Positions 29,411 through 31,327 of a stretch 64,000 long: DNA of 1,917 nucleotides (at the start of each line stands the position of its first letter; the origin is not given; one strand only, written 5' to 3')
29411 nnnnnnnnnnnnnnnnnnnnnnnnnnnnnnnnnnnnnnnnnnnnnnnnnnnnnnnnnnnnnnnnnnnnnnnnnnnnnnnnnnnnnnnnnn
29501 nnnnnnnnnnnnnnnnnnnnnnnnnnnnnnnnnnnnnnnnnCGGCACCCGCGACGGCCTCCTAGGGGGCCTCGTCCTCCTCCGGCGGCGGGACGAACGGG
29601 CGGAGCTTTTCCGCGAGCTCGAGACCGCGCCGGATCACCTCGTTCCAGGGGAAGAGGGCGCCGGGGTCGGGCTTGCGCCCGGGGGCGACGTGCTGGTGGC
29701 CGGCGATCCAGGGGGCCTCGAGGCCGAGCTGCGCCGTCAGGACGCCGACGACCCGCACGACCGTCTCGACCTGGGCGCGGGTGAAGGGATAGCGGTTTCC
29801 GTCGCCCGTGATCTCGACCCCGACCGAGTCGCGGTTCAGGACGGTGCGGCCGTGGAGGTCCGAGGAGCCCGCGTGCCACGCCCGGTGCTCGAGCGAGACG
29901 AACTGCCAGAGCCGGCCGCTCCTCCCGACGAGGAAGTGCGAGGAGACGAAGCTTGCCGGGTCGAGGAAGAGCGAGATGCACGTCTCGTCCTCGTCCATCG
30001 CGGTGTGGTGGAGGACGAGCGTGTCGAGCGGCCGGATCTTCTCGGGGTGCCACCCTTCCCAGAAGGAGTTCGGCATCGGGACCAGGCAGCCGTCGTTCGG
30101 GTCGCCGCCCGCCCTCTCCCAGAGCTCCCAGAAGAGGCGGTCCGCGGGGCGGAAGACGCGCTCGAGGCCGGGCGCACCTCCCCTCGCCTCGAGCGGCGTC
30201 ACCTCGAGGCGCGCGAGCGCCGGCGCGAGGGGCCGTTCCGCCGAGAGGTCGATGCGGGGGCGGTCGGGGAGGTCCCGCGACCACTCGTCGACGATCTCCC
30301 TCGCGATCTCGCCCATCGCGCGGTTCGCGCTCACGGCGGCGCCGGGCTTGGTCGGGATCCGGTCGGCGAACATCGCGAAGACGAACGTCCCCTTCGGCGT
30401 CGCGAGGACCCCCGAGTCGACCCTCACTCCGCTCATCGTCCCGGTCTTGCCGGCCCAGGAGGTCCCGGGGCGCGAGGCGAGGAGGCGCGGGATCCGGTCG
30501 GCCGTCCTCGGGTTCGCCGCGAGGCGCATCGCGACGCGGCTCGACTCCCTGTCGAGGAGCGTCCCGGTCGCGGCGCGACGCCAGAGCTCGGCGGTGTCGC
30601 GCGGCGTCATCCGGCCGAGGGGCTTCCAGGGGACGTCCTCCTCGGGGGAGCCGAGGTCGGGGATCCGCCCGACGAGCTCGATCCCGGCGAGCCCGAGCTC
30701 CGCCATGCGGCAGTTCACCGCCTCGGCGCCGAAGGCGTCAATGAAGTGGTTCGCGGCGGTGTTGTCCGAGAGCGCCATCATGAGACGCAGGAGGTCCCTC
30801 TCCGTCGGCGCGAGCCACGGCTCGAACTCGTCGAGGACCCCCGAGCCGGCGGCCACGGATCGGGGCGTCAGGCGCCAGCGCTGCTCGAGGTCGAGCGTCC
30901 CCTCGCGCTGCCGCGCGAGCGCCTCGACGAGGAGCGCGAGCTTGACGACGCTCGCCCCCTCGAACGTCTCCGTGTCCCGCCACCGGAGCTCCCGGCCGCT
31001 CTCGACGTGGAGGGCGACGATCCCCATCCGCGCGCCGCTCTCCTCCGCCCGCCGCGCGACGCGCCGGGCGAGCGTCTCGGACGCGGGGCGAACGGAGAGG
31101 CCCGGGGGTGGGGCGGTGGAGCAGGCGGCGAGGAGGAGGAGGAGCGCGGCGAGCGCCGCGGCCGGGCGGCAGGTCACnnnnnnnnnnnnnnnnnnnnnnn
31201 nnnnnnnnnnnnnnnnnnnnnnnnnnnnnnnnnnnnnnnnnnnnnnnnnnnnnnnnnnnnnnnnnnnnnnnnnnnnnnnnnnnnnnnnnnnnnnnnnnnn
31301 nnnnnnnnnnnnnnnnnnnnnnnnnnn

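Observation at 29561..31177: Beta-lactamase-like domain fused to an AmpD/AmiD-type MurNAc-L-Ala amidase as a lipoprotein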

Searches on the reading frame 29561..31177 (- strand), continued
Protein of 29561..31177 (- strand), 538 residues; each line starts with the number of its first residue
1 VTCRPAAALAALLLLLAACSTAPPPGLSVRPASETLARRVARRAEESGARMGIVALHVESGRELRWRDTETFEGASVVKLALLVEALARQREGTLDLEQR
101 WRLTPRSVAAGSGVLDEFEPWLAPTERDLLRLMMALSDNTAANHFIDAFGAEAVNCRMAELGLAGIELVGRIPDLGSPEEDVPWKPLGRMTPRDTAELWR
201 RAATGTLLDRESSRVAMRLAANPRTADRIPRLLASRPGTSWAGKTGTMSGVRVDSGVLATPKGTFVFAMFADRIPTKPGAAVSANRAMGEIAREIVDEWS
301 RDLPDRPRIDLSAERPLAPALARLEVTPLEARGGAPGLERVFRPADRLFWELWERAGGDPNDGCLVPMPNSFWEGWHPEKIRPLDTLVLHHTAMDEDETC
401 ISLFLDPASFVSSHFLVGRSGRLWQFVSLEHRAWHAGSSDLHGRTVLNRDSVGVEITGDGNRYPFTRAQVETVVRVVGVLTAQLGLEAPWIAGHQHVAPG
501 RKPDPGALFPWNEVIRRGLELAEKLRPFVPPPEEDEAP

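Call 41: find_related_loci(query=A1, collection=genome_contigs, flank=10000)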
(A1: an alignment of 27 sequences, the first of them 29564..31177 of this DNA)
Query A1 (538 aa) in genome_contigs; peptide patterns used: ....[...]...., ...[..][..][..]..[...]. (x = any residue, [..] = any of these).
244 stretches matched a pattern; 192 encode a relative of the query (tblastn E <= 1e-3); the best 80 are kept; 77 distinct loci.
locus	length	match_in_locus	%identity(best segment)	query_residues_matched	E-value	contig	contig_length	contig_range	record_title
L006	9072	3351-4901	88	19-534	0e+0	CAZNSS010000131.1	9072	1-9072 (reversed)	MAG TPA_asm: uncultured Holophagales bacterium isolate binchicken_co197_117 genome assembly, contig: NODE_14647_length_9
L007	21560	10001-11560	82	15-536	0e+0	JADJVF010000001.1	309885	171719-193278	MAG: Holophagales bacterium isolate Hjor_18-Q3-R7-51_BAT3C.239 tig00003667-10-3026470, whole genome shotgun sequence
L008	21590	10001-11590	81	5-536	0e+0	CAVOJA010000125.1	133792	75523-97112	MAG: uncultured Holophagales bacterium isolate MFD10097.bin.2.1 genome assembly, contig: contig_6810, whole genome shotg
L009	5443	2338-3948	81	1-536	0e+0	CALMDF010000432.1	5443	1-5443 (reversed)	MAG TPA_asm: uncultured Holophagales bacterium isolate SRR5468106_bin.27_CONCOCT_v1.1_MAG genome assembly, contig: ERZ78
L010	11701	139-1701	80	7-529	0e+0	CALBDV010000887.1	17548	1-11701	MAG TPA_asm: uncultured Holophagales bacterium isolate SRR5576002_bin.111_CONCOCT_v1.1_MAG genome assembly, contig: ERZ7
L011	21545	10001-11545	82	18-531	0e+0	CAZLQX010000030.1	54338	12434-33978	MAG TPA_asm: uncultured Holophagales bacterium isolate binchicken_co22_26 genome assembly, contig: NODE_639_length_54338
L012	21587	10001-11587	79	1-529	0e+0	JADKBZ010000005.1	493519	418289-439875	MAG: Holophagales bacterium isolate OdNE_18-Q3-R46-58_BATAC.193 tig00002174-10-4898110, whole genome shotgun sequence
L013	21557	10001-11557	80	18-534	0e+0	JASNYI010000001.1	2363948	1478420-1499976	MAG: Thermoanaerobaculia bacterium isolate ACID-3 HKU-EGSB-ACID-3_1, whole genome shotgun sequence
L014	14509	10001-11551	79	19-535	0e+0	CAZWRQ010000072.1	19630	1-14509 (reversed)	MAG TPA_asm: uncultured Holophagales bacterium isolate binchicken_co269_231 genome assembly, contig: NODE_2502_length_19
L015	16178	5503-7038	79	18-529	0e+0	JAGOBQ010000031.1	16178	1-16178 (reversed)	MAG: Thermoanaerobaculia bacterium isolate Go_UH_bin_178 Go_UH_3655_length_16178_cov_4.984985, whole genome shotgun sequ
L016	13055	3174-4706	78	19-529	0e+0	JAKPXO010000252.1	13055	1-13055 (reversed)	MAG: Acidobacteriota bacterium isolate USPA_metabat.87 k141_320565, whole genome shotgun sequence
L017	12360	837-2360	78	19-526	0e+0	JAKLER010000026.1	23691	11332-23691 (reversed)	MAG: Acidobacteria bacterium isolate RA.bin138 RA.bin138_26, whole genome shotgun sequence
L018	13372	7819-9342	84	23-531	0e+0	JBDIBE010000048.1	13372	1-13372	MAG: Thermoanaerobaculia bacterium isolate AS-MICRO-OLR.30 NODE_19556_length_13372_cov_5.850502, whole genome shotgun se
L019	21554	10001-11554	68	17-532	0e+0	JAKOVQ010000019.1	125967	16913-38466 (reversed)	MAG: Acidobacteriota bacterium isolate JPNG_maxbin.061 k201_365668, whole genome shotgun sequence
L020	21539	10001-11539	64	13-525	0e+0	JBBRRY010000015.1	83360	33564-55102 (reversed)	MAG: Thermoanaerobaculia bacterium isolate La2_maxbin2.056 La2_maxbin2.056_K_854602L83360_cov_75.1523, whole genome shot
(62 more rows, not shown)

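Call 45: find_homologous_proteins(query=P0121, max_evalue=1e-20)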
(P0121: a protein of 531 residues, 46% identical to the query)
Query P0121 (531 aa): 93 proteins with E <= 1e-20 among 8000 candidates.
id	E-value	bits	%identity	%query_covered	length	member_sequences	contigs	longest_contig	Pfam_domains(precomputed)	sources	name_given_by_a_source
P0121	0.0e+0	1174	100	100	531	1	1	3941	PF13354.13,PF01510.31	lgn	-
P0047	2.4e-139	483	50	93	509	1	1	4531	PF13354.13,PF01510.31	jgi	-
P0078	4.3e-138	479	50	89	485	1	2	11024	PF13354.13,PF01510.31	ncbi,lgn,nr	ncbi:MAG TPA: serine hydrolase [Thermoanaerobaculia bacterium]|nr:serine hydrolase [Thermoanaerobacu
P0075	7.3e-138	478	50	89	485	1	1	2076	PF13354.13,PF01510.31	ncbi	-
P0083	3.9e-137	476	51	88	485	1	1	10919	PF13354.13,PF01510.31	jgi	jgi:beta-lactamase class A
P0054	5.6e-136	472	50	89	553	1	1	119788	PF13354.13,PF01510.31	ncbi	-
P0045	7.3e-136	472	47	96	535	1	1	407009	PF13354.13,PF01510.31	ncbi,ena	-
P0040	2.0e-135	470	47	94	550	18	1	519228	PF13354.13,PF01510.31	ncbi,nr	ncbi:MAG: serine hydrolase [Acidobacteria bacterium]|nr:serine hydrolase [Acidobacteriota bacterium]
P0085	3.5e-135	470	50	89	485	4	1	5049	PF13354.13,PF01510.31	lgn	-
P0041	3.7e-135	470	48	91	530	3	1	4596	PF13354.13,PF01510.31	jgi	-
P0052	4.6e-135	469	48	96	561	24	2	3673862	PF13354.13,PF01510.31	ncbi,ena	-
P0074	4.9e-135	469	49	88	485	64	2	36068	PF13354.13,PF01510.31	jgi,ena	-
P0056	8.5e-135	468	49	94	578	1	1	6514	PF13354.13,PF01510.31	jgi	jgi:beta-lactamase class A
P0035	1.1e-134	468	46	99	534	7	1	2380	PF13354.13,PF01510.31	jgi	-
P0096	1.3e-134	468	50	88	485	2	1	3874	PF13354.13,PF01510.31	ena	-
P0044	1.5e-134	468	48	95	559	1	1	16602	PF13354.13,PF01510.31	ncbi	ncbi:MAG: serine hydrolase [Acidobacteriota bacterium]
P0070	2.0e-134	467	51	89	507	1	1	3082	PF13354.13,PF01510.31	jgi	jgi:beta-lactamase class A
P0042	7.1e-134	465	48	99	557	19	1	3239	PF13354.13,PF01510.31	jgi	-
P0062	1.1e-133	465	50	88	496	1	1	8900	PF13354.13,PF01510.31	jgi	jgi:beta-lactamase class A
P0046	1.2e-133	465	45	98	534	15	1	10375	PF13354.13,PF01510.31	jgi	-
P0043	1.2e-133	465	45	98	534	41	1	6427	PF13354.13,PF01510.31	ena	-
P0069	1.7e-133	464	48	92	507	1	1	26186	PF13354.13,PF01510.31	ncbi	-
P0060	1.7e-133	464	48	93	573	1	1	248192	PF13354.13,PF01510.31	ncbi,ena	-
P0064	3.3e-133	463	49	92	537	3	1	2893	PF13354.13,PF01510.31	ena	-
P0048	3.4e-133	463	46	98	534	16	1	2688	PF13354.13,PF01510.31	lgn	-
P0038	3.4e-133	463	46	94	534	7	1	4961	PF13354.13,PF01510.31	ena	-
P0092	3.5e-133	463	48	92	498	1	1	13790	PF13354.13,PF01510.31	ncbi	-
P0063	4.5e-133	463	48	93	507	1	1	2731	PF13354.13,PF01510.31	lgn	-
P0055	9.1e-133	462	48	94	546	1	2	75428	PF13354.13,PF01510.31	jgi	jgi:beta-lactamase class A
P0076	1.0e-132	462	50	88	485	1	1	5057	PF13354.13,PF01510.31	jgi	jgi:beta-lactamase class A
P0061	1.0e-132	461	47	92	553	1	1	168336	PF13354.13,PF01510.31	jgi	jgi:beta-lactamase class A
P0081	2.0e-132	461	50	88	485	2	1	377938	PF13354.13,PF01510.31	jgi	jgi:beta-lactamase class A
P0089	2.1e-132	460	50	88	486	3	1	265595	PF13354.13,PF01510.31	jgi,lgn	-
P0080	5.0e-132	459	49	91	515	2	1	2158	PF13354.13,PF01510.31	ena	-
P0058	7.9e-132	459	47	96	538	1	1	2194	PF13354.13,PF01510.31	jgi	jgi:beta-lactamase class A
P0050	1.0e-131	458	48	91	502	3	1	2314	PF13354.13,PF01510.31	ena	-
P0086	1.2e-131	458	49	88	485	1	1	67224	PF13354.13,PF01510.31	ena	-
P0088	2.4e-131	457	49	89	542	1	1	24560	PF13354.13,PF01510.31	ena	-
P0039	7.6e-131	455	45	97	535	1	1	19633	PF13354.13,PF01510.31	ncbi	-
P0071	7.8e-131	455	47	92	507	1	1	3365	PF13354.13,PF01510.31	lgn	-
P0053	1.3e-130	455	45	98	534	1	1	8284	PF13354.13,PF01510.31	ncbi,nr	ncbi:MAG: serine hydrolase [Thermoanaerobaculia bacterium]|nr:serine hydrolase [Thermoanaerobaculia 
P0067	2.0e-130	454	46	95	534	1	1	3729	PF13354.13,PF01510.31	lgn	-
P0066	4.3e-130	453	47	91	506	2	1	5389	PF13354.13,PF01510.31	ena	-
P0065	1.4e-129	451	48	88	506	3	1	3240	PF13354.13,PF01510.31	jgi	jgi:beta-lactamase class A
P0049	5.6e-129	449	48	88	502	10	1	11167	PF13354.13,PF01510.31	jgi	jgi:beta-lactamase class A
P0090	7.2e-129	449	47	95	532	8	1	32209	PF13354.13,PF01510.31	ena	-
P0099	3.4e-128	447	45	91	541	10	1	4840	PF13354.13,PF01510.31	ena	-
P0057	7.5e-128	445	44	98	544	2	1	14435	PF13354.13,PF01510.31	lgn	-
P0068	1.4e-127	445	48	91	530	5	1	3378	PF13354.13,PF01510.31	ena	-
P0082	1.5e-127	444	48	89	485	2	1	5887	PF13354.13,PF01510.31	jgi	jgi:beta-lactamase class A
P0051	2.2e-127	444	45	96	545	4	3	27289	PF13354.13,PF01510.31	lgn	-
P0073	4.2e-127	443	46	96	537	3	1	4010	PF13354.13,PF01510.31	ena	-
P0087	6.2e-127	442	48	88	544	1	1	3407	PF13354.13,PF01510.31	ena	-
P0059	6.7e-127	442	47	91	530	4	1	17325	PF13354.13,PF01510.31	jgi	jgi:beta-lactamase class A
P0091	3.4e-126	440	47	91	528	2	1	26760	PF13354.13,PF01510.31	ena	-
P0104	5.5e-125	436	47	91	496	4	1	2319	PF13354.13,PF01510.31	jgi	-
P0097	7.2e-125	436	45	94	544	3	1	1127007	PF13354.13,PF01510.31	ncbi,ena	-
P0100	2.1e-124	434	45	99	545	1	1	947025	PF13354.13,PF01510.31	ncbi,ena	-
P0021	1.1e-123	432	45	92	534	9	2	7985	PF13354.13,PF01510.31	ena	-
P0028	3.0e-122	427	47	88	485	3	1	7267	PF13354.13,PF01510.31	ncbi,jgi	jgi:beta-lactamase class A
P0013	4.7e-122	426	46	88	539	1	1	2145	PF13354.13,PF01510.31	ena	-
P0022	5.9e-122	426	46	89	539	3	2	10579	PF13354.13,PF01510.31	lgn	-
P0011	1.0e-121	425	46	91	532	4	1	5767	PF13354.13,PF01510.31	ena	-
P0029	1.6e-121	425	45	95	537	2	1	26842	PF13354.13,PF01510.31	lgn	-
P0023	2.6e-121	424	44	97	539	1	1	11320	PF13354.13,PF01510.31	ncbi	-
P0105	5.9e-121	423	51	76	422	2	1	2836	PF13354.13,PF01510.31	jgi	jgi:hypothetical protein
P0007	8.2e-121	422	47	88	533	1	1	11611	PF13354.13,PF01510.31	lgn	-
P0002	2.5e-120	421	45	92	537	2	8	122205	PF13354.13,PF01510.31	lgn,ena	-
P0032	2.8e-120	420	44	96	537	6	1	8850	PF13354.13,PF01510.31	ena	-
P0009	6.3e-120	419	46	88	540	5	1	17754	PF13354.13,PF01510.31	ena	-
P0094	7.5e-120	419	44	95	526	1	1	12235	PF13354.13,PF01510.31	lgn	-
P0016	1.1e-119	419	44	96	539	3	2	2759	PF13354.13,PF01510.31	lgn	-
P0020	1.6e-119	418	44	96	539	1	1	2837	PF13354.13,PF01510.31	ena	-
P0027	1.8e-119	418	44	96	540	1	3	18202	PF13354.13,PF01510.31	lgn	-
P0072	2.5e-119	417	43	96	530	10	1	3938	PF13354.13,PF01510.31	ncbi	-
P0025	6.6e-119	416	45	92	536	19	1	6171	PF13354.13,PF01510.31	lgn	-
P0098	8.2e-119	416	44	99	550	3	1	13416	PF13354.13,PF01510.31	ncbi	-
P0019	2.7e-118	414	45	96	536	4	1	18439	PF13354.13,PF01510.31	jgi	jgi:N-acetylmuramoyl-L-alanine amidase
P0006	2.8e-118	414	45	97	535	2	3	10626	PF13354.13,PF01510.31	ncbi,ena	-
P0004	1.3e-116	408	46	88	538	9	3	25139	PF13354.13,PF01510.31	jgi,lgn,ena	-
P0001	1.7e-116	408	45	93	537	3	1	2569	PF13354.13,PF01510.31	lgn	-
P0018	5.0e-116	406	45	93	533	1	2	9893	PF13354.13,PF02113.21,PF01510.31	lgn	-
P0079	1.9e-115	404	43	96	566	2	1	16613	PF13354.13,PF01510.31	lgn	-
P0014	1.4e-114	402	45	94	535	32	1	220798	PF13354.13,PF01510.31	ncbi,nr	ncbi:MAG: serine hydrolase [Holophagales bacterium]|nr:serine hydrolase [Holophagales bacterium]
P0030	1.5e-114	402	47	88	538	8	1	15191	PF13354.13,PF01510.31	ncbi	-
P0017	1.4e-113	398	44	96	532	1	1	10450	PF13354.13,PF01510.31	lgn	-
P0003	3.2e-113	397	44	93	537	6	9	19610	PF13354.13,PF01510.31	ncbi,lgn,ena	-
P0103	4.6e-113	397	47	84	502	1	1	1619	PF13354.13,PF01510.31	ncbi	ncbi:MAG TPA: serine hydrolase, partial [Thermoanaerobaculia bacterium]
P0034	1.0e-112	396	43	95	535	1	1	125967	PF13354.13,PF01510.31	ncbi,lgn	-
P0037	1.1e-102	362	48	68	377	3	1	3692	PF13354.13,PF01510.31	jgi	jgi:hypothetical protein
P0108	7.7e-100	353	63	46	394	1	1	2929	PF00155.28,PF01510.31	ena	-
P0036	2.3e-99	351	46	76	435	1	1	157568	PF13354.13,PF01510.31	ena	-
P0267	8.4e-75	270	49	51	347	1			PF13354.13,PF01510.31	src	-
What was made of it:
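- P0121 is a single sequence on one 3.9-kb contig (call 45).
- Tried and rejected: It is a singleton on a 3.9-kb contig, so it carries little weight (call 45).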

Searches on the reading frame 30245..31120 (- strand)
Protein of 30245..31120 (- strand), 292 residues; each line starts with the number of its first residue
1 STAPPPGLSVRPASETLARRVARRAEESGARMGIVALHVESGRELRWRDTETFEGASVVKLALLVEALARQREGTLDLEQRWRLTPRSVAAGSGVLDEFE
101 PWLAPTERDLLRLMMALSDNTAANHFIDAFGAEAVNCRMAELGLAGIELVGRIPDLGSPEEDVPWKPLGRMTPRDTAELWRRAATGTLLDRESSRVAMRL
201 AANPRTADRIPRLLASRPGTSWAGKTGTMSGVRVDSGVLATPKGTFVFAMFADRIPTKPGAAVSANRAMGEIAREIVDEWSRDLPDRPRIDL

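Call 16: search_solved_structures(query=window:30245-31120:-, max_evalue=1e-8, show_alignments=5)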
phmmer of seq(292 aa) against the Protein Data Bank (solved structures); distinct sequences matched with E-value up to 1e-8: 15.
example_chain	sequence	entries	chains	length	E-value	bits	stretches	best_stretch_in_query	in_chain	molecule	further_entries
4ewf_A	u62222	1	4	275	8.5e-25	90.8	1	23-274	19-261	Beta-lactamase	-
8eo5_A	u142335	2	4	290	3.8e-17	65.7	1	7-278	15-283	LRA-5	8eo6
8eo7_A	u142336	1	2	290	1.9e-16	63.4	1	7-278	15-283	beta-lactamase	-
2j9o_A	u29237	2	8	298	1.3e-15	60.6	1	23-259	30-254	TLL2115 PROTEIN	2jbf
2j7v_A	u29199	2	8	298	2.2e-15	59.9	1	23-259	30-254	TLL2115 PROTEIN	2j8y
4hes_A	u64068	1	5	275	4.6e-12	49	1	53-279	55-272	Beta-lactamase class A-like protein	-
6tww_A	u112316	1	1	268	1.8e-11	47.1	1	17-281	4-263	Beta-Lactamase (GNCA4)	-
6txd_A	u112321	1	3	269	3.5e-11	46.1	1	16-280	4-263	Beta lactamase (GNCA4-12)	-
6ty6_A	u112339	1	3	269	5.1e-11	45.6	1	16-280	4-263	Beta lactamase (GNCA4-2)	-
5fqi_A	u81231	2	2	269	6.1e-11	45.3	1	16-281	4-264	GNCA4 LACTAMASE W229D AND F290W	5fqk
4c6y_A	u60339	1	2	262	9.1e-11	44.7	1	17-251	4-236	BETA-LACTAMASE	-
4uhu_A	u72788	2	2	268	9.5e-11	44.7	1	17-244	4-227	GNCA LACTAMASE W229D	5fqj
5fqm_A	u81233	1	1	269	1.4e-10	44.1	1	17-244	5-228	GNCA BETA LACTAMASE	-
4b88_A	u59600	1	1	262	3.6e-10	42.8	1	17-242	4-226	BETA-LACTAMASE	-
5fqq_A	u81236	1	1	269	4.9e-10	42.3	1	16-252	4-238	GNCA4 LACTAMASE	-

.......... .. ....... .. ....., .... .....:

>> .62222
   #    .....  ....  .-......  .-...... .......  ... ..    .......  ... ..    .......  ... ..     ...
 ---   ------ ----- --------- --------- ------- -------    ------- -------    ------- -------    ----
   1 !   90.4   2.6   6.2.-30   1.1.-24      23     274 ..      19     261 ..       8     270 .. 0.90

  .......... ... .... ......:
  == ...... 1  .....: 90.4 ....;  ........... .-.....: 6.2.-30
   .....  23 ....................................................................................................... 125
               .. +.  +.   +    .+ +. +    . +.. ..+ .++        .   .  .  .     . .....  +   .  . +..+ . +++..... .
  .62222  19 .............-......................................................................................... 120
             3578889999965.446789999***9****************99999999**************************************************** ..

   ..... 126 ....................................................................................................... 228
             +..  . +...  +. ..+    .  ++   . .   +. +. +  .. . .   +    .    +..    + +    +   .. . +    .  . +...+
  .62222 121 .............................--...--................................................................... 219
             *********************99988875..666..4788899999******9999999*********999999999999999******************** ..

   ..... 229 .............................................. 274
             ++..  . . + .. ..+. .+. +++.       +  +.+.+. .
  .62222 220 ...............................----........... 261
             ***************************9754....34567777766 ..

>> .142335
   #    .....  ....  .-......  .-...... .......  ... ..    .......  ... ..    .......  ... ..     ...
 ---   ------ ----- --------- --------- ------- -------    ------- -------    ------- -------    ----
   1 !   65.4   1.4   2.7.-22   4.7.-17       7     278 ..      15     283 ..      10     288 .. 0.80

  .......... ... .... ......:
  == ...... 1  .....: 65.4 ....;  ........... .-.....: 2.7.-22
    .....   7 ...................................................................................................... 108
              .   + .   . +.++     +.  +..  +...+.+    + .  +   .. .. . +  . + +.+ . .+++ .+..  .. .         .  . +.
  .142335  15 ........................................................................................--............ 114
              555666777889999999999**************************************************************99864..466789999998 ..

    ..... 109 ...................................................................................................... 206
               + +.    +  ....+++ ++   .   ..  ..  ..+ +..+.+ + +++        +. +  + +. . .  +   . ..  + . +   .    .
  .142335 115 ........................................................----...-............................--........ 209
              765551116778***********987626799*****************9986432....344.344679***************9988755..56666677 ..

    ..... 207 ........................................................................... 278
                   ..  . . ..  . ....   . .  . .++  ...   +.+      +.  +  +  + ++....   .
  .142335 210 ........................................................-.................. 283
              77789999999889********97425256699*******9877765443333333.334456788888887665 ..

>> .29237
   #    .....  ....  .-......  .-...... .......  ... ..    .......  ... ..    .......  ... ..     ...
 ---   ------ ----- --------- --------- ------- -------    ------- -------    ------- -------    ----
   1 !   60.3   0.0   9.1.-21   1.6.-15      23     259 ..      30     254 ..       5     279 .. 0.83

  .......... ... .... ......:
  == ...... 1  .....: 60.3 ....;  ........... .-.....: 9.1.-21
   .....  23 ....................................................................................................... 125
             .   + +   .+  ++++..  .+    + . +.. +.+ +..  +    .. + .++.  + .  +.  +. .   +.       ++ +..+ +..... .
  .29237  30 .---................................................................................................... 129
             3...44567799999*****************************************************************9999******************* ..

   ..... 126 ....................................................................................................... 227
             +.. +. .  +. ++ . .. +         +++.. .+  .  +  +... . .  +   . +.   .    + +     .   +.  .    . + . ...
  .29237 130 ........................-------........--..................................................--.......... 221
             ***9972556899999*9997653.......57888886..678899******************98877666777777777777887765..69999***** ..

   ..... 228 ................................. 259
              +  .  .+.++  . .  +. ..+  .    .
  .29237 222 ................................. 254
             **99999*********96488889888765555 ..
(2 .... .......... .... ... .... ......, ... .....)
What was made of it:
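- Closest known: PBP-A. Same: A hydrophobic residue sits at Ambler 166 and is followed by Pro-Asp (PBP-A L-P-D, here I-P-D; call 16).
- Closest known: LRA-5. Same: It has the class A fold and motifs, with Val at position 166 aligning with Ile172 here (call 16).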
